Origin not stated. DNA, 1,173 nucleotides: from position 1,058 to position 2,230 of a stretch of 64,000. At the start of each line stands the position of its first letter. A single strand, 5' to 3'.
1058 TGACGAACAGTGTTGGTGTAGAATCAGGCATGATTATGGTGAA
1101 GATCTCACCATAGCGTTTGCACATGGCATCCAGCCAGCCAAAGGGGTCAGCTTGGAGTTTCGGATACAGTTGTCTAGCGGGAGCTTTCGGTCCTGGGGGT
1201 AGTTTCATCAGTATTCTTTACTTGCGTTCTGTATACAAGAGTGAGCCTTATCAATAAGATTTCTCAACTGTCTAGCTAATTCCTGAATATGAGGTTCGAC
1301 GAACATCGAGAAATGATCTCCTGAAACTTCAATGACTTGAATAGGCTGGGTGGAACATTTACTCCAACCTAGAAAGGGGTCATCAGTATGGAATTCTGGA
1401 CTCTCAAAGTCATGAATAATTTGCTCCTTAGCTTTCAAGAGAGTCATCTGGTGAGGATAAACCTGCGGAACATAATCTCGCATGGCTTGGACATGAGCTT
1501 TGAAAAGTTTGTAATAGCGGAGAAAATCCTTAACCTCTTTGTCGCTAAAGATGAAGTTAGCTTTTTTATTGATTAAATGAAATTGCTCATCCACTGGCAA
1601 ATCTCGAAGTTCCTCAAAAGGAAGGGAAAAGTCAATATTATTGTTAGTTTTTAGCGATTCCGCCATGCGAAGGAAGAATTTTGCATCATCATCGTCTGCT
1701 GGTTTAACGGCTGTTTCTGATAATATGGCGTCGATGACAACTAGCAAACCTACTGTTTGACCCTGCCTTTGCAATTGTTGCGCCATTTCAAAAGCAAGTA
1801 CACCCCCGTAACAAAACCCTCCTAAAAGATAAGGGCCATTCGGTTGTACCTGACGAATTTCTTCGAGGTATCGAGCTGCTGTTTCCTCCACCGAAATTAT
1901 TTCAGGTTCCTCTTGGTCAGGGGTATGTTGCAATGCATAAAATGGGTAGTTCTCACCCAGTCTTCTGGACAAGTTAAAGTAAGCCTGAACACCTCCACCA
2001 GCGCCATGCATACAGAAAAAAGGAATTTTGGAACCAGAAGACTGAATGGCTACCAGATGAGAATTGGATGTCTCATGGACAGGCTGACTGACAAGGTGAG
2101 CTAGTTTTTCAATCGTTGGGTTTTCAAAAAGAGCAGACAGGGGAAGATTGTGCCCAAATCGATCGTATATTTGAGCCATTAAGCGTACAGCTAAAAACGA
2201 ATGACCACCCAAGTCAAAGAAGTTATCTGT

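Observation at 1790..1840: Terminal thioesterase uses a cysteine nucleophile (GGFCYGG) instead of GxSxG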

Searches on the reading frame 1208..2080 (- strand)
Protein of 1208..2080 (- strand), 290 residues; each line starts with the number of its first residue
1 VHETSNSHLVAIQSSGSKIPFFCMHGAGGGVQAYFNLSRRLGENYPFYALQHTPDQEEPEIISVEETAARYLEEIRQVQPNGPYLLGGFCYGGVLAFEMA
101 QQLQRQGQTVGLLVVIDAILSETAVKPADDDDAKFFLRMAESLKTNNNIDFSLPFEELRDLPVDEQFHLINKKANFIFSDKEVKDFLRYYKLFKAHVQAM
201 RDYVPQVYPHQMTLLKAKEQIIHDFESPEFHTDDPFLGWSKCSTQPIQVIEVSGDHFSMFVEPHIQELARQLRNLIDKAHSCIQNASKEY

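Call 8: search_solved_structures(query=window:1211-2065:-, max_evalue=0.01, show_alignments=4)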
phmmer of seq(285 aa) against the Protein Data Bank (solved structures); distinct sequences matched with E-value up to 0.01: 40.
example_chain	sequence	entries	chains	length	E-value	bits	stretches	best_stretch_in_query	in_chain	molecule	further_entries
4zxh_A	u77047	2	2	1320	2.3e-31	112.2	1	12-265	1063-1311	ABBFA_003403 | Tyrocidine synthetase 3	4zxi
7dxo_A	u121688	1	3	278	3e-20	75.7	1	4-132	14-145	Non-ribosomal peptide synthetase 4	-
7crn_A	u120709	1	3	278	4.1e-20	75.3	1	4-132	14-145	Non-ribosomal peptide synthetase 4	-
8tqv_A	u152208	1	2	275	1.7e-19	73.2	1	8-268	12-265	Polyketide synthase Pks13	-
5v3w_A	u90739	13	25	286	1.8e-19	73.1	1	8-268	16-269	Polyketide synthase Pks13 (Termination polyketide synthase) | Polyketide synthase Pks13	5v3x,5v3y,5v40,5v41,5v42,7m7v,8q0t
7vjt_A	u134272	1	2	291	1.9e-19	73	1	8-268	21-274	Polyketide synthase Pks13 (Termination polyketide synthase)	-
5v3z_A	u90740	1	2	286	1.9e-19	73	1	8-268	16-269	Polyketide synthase Pks13 (Termination polyketide synthase)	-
9f7b_A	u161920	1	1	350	3.3e-18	69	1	7-205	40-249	3-hydroxyacyl-[acyl-carrier-protein] dehydratase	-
9f48_A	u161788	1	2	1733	8.1e-18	67.7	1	8-268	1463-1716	Polyketide synthase Pks13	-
7uk4_A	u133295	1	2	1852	3.1e-15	59.2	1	11-273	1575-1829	Polyketide synthase PKS13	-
8cuy_A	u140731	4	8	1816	3.2e-15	59.2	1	11-273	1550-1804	Polyketide synthase PKS13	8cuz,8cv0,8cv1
3tjm_A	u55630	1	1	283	8.4e-14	54.6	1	7-102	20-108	Fatty acid synthase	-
4z49_A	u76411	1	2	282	9.9e-14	54.3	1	7-102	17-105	Fatty acid synthase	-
2vz8_A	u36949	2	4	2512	1.1e-13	54.2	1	8-102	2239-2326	FATTY ACID SYNTHASE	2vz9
7mhd_A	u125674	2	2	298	1.2e-13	54.1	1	7-102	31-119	Fatty acid synthase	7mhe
6n8e_A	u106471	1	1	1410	0.0028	20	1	12-127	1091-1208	holo-ObiF1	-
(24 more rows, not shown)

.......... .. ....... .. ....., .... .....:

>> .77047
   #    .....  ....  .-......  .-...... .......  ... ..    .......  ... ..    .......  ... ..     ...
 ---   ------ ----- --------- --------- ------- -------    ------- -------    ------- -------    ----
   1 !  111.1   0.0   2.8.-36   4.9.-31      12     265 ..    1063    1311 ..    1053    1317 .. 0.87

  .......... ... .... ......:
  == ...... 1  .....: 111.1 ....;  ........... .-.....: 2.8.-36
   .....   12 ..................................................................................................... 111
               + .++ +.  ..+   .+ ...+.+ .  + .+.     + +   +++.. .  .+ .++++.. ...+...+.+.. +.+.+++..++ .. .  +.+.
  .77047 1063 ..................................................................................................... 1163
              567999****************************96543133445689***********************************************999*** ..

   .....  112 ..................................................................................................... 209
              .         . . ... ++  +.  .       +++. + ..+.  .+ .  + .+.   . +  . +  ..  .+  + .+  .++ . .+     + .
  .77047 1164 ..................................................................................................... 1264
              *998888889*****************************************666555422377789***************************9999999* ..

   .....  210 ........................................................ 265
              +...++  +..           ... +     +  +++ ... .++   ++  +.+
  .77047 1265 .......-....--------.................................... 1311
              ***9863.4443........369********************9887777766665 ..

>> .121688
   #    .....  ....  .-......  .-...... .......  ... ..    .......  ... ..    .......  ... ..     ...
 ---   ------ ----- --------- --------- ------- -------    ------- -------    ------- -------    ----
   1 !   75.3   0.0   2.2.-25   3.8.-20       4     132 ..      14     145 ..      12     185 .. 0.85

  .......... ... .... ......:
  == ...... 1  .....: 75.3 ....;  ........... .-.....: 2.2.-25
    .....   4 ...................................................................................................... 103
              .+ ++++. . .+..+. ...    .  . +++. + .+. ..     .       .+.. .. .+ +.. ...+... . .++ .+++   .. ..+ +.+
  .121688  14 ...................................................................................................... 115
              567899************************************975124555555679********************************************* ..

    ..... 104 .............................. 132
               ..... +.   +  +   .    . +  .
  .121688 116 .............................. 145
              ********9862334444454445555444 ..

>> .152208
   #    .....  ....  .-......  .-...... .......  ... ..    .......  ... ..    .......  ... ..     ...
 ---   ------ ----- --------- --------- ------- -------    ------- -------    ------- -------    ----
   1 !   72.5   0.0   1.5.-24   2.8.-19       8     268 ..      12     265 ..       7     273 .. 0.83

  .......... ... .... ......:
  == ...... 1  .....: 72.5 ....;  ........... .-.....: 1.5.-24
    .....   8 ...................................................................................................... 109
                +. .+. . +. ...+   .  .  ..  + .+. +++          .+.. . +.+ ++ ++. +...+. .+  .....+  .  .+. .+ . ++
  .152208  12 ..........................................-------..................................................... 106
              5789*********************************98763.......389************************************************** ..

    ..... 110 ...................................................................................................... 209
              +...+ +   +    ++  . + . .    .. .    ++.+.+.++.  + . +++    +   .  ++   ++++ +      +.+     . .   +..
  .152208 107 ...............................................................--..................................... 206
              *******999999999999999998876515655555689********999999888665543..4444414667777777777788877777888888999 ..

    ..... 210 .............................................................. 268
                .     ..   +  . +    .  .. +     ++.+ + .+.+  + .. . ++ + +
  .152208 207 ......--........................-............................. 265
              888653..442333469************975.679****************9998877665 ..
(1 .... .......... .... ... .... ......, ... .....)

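Call 9: find_homologous_proteins(query=window:1211-2065:-, max_evalue=1e-10)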
Query seq(285 aa) (285 aa): 95 proteins with E <= 1e-10 among 992 candidates.
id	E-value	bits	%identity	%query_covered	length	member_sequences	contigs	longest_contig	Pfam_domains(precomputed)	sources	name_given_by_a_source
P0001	7.8e-154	529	82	98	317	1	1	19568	PF00975.27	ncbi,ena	-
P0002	3.1e-136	471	73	96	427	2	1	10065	PF00550.32,PF00975.27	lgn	-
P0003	1.4e-132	459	82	87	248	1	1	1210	PF12697.14,PF00975.27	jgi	jgi:thioesterase domain-containing protein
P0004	5.0e-125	434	68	99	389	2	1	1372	PF00550.32,PF00975.27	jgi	jgi:thioesterase domain-containing protein/acyl carrier protein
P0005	6.0e-111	388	67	89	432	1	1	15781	PF00501.35,PF00975.27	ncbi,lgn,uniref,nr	ncbi:hypothetical protein A6770_37120 [Nostoc minutum NIES-26]|uniref:Thioesterase domain-containing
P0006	1.4e-103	364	70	79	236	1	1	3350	PF00975.27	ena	-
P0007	7.4e-101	355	58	96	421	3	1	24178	PF00550.32,PF00975.27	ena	-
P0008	1.1e-95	338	69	75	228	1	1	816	PF00975.27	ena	-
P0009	1.9e-94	334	87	60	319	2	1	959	PF00550.32,PF00975.27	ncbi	ncbi:MAG: thioesterase domain-containing protein, partial [Nostoc sp.]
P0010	2.8e-69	251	85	47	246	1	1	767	PF00550.32,PF00975.27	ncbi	ncbi:MAG: thioesterase domain-containing protein, partial [Nostoc sp.]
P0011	3.0e-66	241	76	50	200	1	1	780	PF00550.32,PF00975.27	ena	-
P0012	3.6e-65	238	64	55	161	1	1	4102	-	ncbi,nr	ncbi:non-ribosomal peptide synthetase, partial [Nostoc cf. edaphicum LEGE 07299]|nr:non-ribosomal pe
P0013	7.6e-63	230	59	62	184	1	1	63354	-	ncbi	-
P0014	3.1e-50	189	61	54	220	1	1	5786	PF00067.28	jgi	jgi:Cytochrome P450/Phosphopantetheine attachment site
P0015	1.4e-46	177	42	96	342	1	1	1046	PF00550.32,PF12697.14,PF00975.27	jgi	jgi:thioesterase domain-containing protein/aryl carrier-like protein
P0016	1.7e-42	164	38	94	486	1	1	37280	PF00550.32,PF00975.27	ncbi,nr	ncbi:MAG: hypothetical protein HY819_12440, partial [Acidobacteria bacterium]|nr:hypothetical protei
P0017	2.2e-42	163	34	99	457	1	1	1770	PF00550.32,PF12697.14,PF13193.13,PF00975.27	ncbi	-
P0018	2.8e-42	163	36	93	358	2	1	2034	PF00975.27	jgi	jgi:thioesterase domain-containing protein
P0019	2.5e-41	160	39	98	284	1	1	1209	PF00975.27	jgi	jgi:thioesterase domain-containing protein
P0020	2.8e-41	160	37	95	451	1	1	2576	PF00550.32,PF00975.27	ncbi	ncbi:MAG: thioesterase domain-containing protein, partial [Acidobacteriota bacterium]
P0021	2.8e-41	160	36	96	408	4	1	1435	PF00550.32,PF12697.14,PF00561.27,PF00975.27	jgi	jgi:thioesterase domain-containing protein/acyl carrier protein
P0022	4.4e-41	159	33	96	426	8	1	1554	PF00550.32,PF00561.27,PF00975.27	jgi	jgi:thioesterase domain-containing protein/acyl carrier protein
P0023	5.0e-41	159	34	97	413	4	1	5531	PF00550.32,PF00975.27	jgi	jgi:thioesterase domain-containing protein/acyl carrier protein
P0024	1.7e-39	154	35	89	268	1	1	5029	PF00975.27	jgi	jgi:thioesterase domain-containing protein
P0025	1.4e-38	151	33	97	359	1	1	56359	PF00975.27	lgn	-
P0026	1.9e-38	150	36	90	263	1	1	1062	PF12697.14,PF00561.27,PF00975.27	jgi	jgi:thioesterase domain-containing protein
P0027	2.4e-38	150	34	99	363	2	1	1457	PF00550.32,PF00561.27,PF00975.27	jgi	jgi:thioesterase domain-containing protein/acyl carrier protein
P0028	4.5e-38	149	34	94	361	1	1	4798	PF00550.32,PF00975.27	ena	-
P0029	5.3e-38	149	35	95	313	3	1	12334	PF00975.27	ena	-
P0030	3.1e-37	146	33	91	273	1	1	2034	PF00975.27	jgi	jgi:thioesterase domain-containing protein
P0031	3.5e-37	146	34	96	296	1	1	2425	PF12697.14,PF00561.27,PF00975.27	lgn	-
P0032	5.9e-37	145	36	93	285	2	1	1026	PF12697.14,PF00975.27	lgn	-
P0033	1.4e-36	144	34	96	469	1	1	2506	PF00550.32,PF13193.13,PF00975.27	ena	-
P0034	3.6e-35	139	34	96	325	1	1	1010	PF00561.27,PF00975.27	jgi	jgi:thioesterase domain-containing protein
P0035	5.6e-35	139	35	94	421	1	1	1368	PF00550.32,PF13193.13,PF00975.27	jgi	jgi:thioesterase domain-containing protein/acyl carrier protein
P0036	9.1e-35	138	32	96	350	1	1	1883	PF00975.27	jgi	-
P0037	6.4e-34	135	34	97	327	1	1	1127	PF00561.27,PF00975.27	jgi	jgi:thioesterase domain-containing protein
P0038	1.4e-33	134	37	83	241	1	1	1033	PF12697.14,PF00975.27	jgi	jgi:thioesterase domain-containing protein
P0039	3.6e-33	133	34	96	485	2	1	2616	PF00550.32,PF13193.13,PF00975.27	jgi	jgi:oxalate---CoA ligase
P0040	1.7e-32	131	30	99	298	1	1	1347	PF00975.27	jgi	jgi:thioesterase domain-containing protein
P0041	1.1e-31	128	36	86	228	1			PF00975.27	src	-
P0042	1.2e-31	128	33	85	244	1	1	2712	PF00975.27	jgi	jgi:thioesterase domain-containing protein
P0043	2.2e-31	127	34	95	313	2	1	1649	PF00561.27,PF00975.27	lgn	-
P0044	2.5e-31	127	33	96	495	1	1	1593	PF00550.32,PF13193.13,PF00975.27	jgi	jgi:thioesterase domain-containing protein/acyl carrier protein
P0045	4.2e-30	123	29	99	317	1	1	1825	PF12697.14,PF00975.27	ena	-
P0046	8.4e-30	122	32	95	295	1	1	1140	PF00975.27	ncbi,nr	ncbi:MAG: hypothetical protein GY862_18915 [Gammaproteobacteria bacterium]|nr:hypothetical protein [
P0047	2.2e-28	117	30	98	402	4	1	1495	PF00550.32,PF00975.27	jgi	jgi:aspartate racemase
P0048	2.9e-28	117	33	96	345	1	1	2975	PF00975.27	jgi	jgi:thioesterase domain-containing protein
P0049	4.5e-28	116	31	92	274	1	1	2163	PF00975.27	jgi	jgi:thioesterase domain-containing protein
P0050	1.0e-27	115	38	68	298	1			PF00550.32,PF12697.14,PF00561.27,PF00975.27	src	-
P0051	1.1e-27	115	33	96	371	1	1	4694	PF00550.32,PF12697.14,PF00561.27,PF00975.27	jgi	jgi:thioesterase domain-containing protein/aryl carrier-like protein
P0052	3.4e-27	113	35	88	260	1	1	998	PF00975.27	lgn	-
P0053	7.5e-27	112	34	83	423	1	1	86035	PF00550.32,PF12697.14,PF00975.27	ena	-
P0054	1.7e-26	111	33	96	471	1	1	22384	PF00550.32,PF13193.13,PF00975.27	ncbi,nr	ncbi:MAG TPA: thioesterase domain-containing protein, partial [Blastocatellia bacterium]|nr:thioeste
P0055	1.9e-26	111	33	92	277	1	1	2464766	PF12697.14,PF00975.27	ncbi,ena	-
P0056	2.8e-26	110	33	96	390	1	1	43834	PF00550.32,PF00975.27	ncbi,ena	-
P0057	2.9e-26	110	31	97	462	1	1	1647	PF00550.32,PF13193.13,PF00975.27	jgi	jgi:aspartate racemase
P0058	1.1e-25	108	34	96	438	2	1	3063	PF00550.32,PF00975.27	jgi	jgi:thioesterase domain-containing protein/acyl carrier protein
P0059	3.6e-25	107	32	86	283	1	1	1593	PF00975.27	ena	-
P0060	4.6e-25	106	31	95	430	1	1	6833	PF00550.32,PF13193.13,PF00975.27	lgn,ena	-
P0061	1.1e-24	105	52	39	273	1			PF00550.32,PF00975.27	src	-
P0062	4.2e-24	103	30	94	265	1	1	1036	PF12697.14,PF00975.27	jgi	-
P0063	8.4e-24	102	32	97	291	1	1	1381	PF00975.27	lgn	-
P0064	8.5e-24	102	31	75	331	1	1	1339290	PF00550.32,PF12697.14,PF00975.27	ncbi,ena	-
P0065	9.7e-24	102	31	93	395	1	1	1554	PF00550.32,PF00975.27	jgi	jgi:thioesterase domain-containing protein/acyl carrier protein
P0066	3.4e-23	100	50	39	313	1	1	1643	PF00975.27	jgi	jgi:thioesterase domain-containing protein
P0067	6.5e-23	99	30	98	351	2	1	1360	PF00550.32,PF00561.27,PF00975.27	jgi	jgi:thioesterase domain-containing protein/acyl carrier protein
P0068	7.0e-23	99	31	87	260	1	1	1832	PF00975.27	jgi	jgi:thioesterase domain-containing protein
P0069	8.8e-23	99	31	94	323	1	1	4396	PF00975.27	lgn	-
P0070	1.3e-22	98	32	99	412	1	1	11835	PF00550.32,PF00975.27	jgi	jgi:thioesterase domain-containing protein/acyl carrier protein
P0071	1.8e-22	98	49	37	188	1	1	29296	PF00550.32,PF00561.27,PF00975.27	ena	-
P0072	3.4e-22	97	30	94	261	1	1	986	PF00975.27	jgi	jgi:thioesterase domain-containing protein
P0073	3.8e-22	97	27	92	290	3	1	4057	PF00975.27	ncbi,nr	ncbi:MAG: hypothetical protein J2P54_09470, partial [Bradyrhizobiaceae bacterium]|nr:hypothetical pr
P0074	2.0e-21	94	32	89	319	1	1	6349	PF00975.27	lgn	-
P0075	2.1e-21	94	46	40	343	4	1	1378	PF00975.27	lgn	-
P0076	8.8e-21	92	28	95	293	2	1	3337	PF00975.27,PF12146.16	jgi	-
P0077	1.3e-20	92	50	34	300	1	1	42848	PF00975.27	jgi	jgi:Thioesterase domain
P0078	2.7e-20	91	48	40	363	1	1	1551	PF00550.32,PF13193.13,PF00975.27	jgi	-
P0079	3.1e-20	90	30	93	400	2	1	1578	PF00550.32,PF00975.27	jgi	-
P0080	3.5e-20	90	29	93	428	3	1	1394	PF00550.32,PF13193.13,PF00975.27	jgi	jgi:thioesterase domain-containing protein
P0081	7.0e-20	89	29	92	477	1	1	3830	PF00550.32,PF13193.13,PF00975.27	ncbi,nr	ncbi:MAG TPA: thioesterase domain-containing protein, partial [Candidatus Methylomirabilis sp.]|nr:t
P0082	8.2e-20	89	53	34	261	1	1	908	PF00975.27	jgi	jgi:thioesterase domain-containing protein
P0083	1.1e-19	89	29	94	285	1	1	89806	PF12697.14,PF00975.27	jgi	jgi:thioesterase domain-containing protein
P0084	1.1e-19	89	37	47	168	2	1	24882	PF00561.27,PF00975.27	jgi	jgi:thioesterase domain-containing protein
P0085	1.7e-19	88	29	93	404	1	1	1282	PF00550.32,PF00975.27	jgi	jgi:thioesterase domain-containing protein/acyl carrier protein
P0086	3.8e-19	87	28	84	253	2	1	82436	PF00975.27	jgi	jgi:thioesterase domain-containing protein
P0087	5.7e-18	83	28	90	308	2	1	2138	PF00975.27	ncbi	ncbi:MAG: thioesterase domain-containing protein, partial [Cyanobacteria bacterium P01_F01_bin.3]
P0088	8.9e-18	82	43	38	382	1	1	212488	PF00550.32,PF00975.27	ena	-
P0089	9.9e-18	82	48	36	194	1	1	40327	PF12697.14,PF00975.27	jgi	jgi:pimeloyl-ACP methyl ester carboxylesterase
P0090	1.0e-17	82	30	93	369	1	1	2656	PF00550.32,PF00975.27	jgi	-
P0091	7.2e-17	79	30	95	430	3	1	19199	PF00550.32,PF00975.27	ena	-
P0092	1.2e-16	79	48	34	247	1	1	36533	PF00550.32,PF00975.27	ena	-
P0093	1.6e-16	78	28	94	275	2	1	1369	PF00975.27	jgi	jgi:thioesterase domain-containing protein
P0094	4.9e-15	73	41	42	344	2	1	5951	PF12697.14,PF18563.7,PF00975.27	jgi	jgi:thioesterase domain-containing protein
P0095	8.8e-15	73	48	33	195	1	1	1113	PF00975.27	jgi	jgi:thioesterase domain-containing protein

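Call 15: find_related_loci(query=window:1211-2080:-, collection=genome_contigs, flank=10000)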
Query window:1211-2080:- (290 aa) in genome_contigs; peptide patterns used: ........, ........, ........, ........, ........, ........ (x = any residue, [..] = any of these).
162 stretches matched a pattern; 61 encode a relative of the query (tblastn E <= 1e-3); 60 distinct loci.
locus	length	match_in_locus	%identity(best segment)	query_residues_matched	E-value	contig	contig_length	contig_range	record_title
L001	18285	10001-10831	85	3-279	2e-167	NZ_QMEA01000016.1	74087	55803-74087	Brasilonema sp. UFV-L1 scaffold16_cov15, whole genome shotgun sequence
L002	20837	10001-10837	85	1-279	7e-167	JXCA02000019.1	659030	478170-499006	Scytonema tolypothrichoides VB-61278 scaffold_003, whole genome shotgun sequence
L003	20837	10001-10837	84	1-279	6e-165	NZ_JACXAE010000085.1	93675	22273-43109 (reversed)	Iningainema tapete BLCC-T55 NODE_49_length_93675_cov_25.549189, whole genome shotgun sequence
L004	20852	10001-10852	81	1-284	8e-164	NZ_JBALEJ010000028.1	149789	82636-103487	MAG: Nostoc sp. isolate P6602 bin 13 NODE_131_length_149789_cov_32.006720, whole genome shotgun sequence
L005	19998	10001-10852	81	1-284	1e-162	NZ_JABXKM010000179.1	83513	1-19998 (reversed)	MAG: Nostoc sp. NOS(2021) isolate NOS NODE_7_length_83513_cov_13.9641, whole genome shotgun sequence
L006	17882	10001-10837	83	1-279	1e-162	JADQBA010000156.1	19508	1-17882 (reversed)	MAG: Stigonema ocellatum SAG 48.90 = DSM 106950 isolate JP211 k141_38214, whole genome shotgun sequence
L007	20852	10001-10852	82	1-284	1e-162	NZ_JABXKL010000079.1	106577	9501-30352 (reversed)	MAG: Nostoc sp. NMS9 NODE_100_length_106577_cov_165.704, whole genome shotgun sequence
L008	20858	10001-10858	79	3-288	7e-162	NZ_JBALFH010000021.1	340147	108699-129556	MAG: Nostoc sp. isolate P9820 bin 6 NODE_5_length_340147_cov_56.427746, whole genome shotgun sequence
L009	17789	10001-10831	83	3-279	5e-161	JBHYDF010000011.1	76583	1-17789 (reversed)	MAG: Nostocaceae cyanobacterium isolate CCAP1427_2_bin-003C CCAP1427_2_bin-003C_c11, whole genome shotgun sequence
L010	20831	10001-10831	82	3-279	2e-160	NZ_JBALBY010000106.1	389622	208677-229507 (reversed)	MAG: Nostoc sp. isolate P10160 bin 1 NODE_1_length_389622_cov_55.941362, whole genome shotgun sequence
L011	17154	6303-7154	81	2-285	2e-158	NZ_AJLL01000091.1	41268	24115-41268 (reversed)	Fischerella thermalis PCC 7521 contig00092, whole genome shotgun sequence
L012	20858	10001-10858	82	3-288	3e-158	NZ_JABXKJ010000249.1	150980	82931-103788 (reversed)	MAG: Nostoc sp. NMS7 NODE_171_length_150980_cov_26.4662, whole genome shotgun sequence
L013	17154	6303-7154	80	2-285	8e-158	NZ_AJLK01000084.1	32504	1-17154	Fischerella muscicola PCC 7414 contig00084, whole genome shotgun sequence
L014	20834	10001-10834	80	4-282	4e-157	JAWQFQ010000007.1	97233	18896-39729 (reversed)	MAG: Scytonema sp. PMC 1070.18 PMC1070_34_length_97233_cov_72.723116, whole genome shotgun sequence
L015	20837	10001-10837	80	1-279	6e-156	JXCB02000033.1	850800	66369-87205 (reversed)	Tolypothrix campylonemoides VB511288 scaffold_004, whole genome shotgun sequence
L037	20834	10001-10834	75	2-279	1e-146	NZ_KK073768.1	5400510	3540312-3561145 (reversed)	[Scytonema hofmanni] UTEX 2349 Tol9009DRAFT_TPD.8, whole genome shotgun sequence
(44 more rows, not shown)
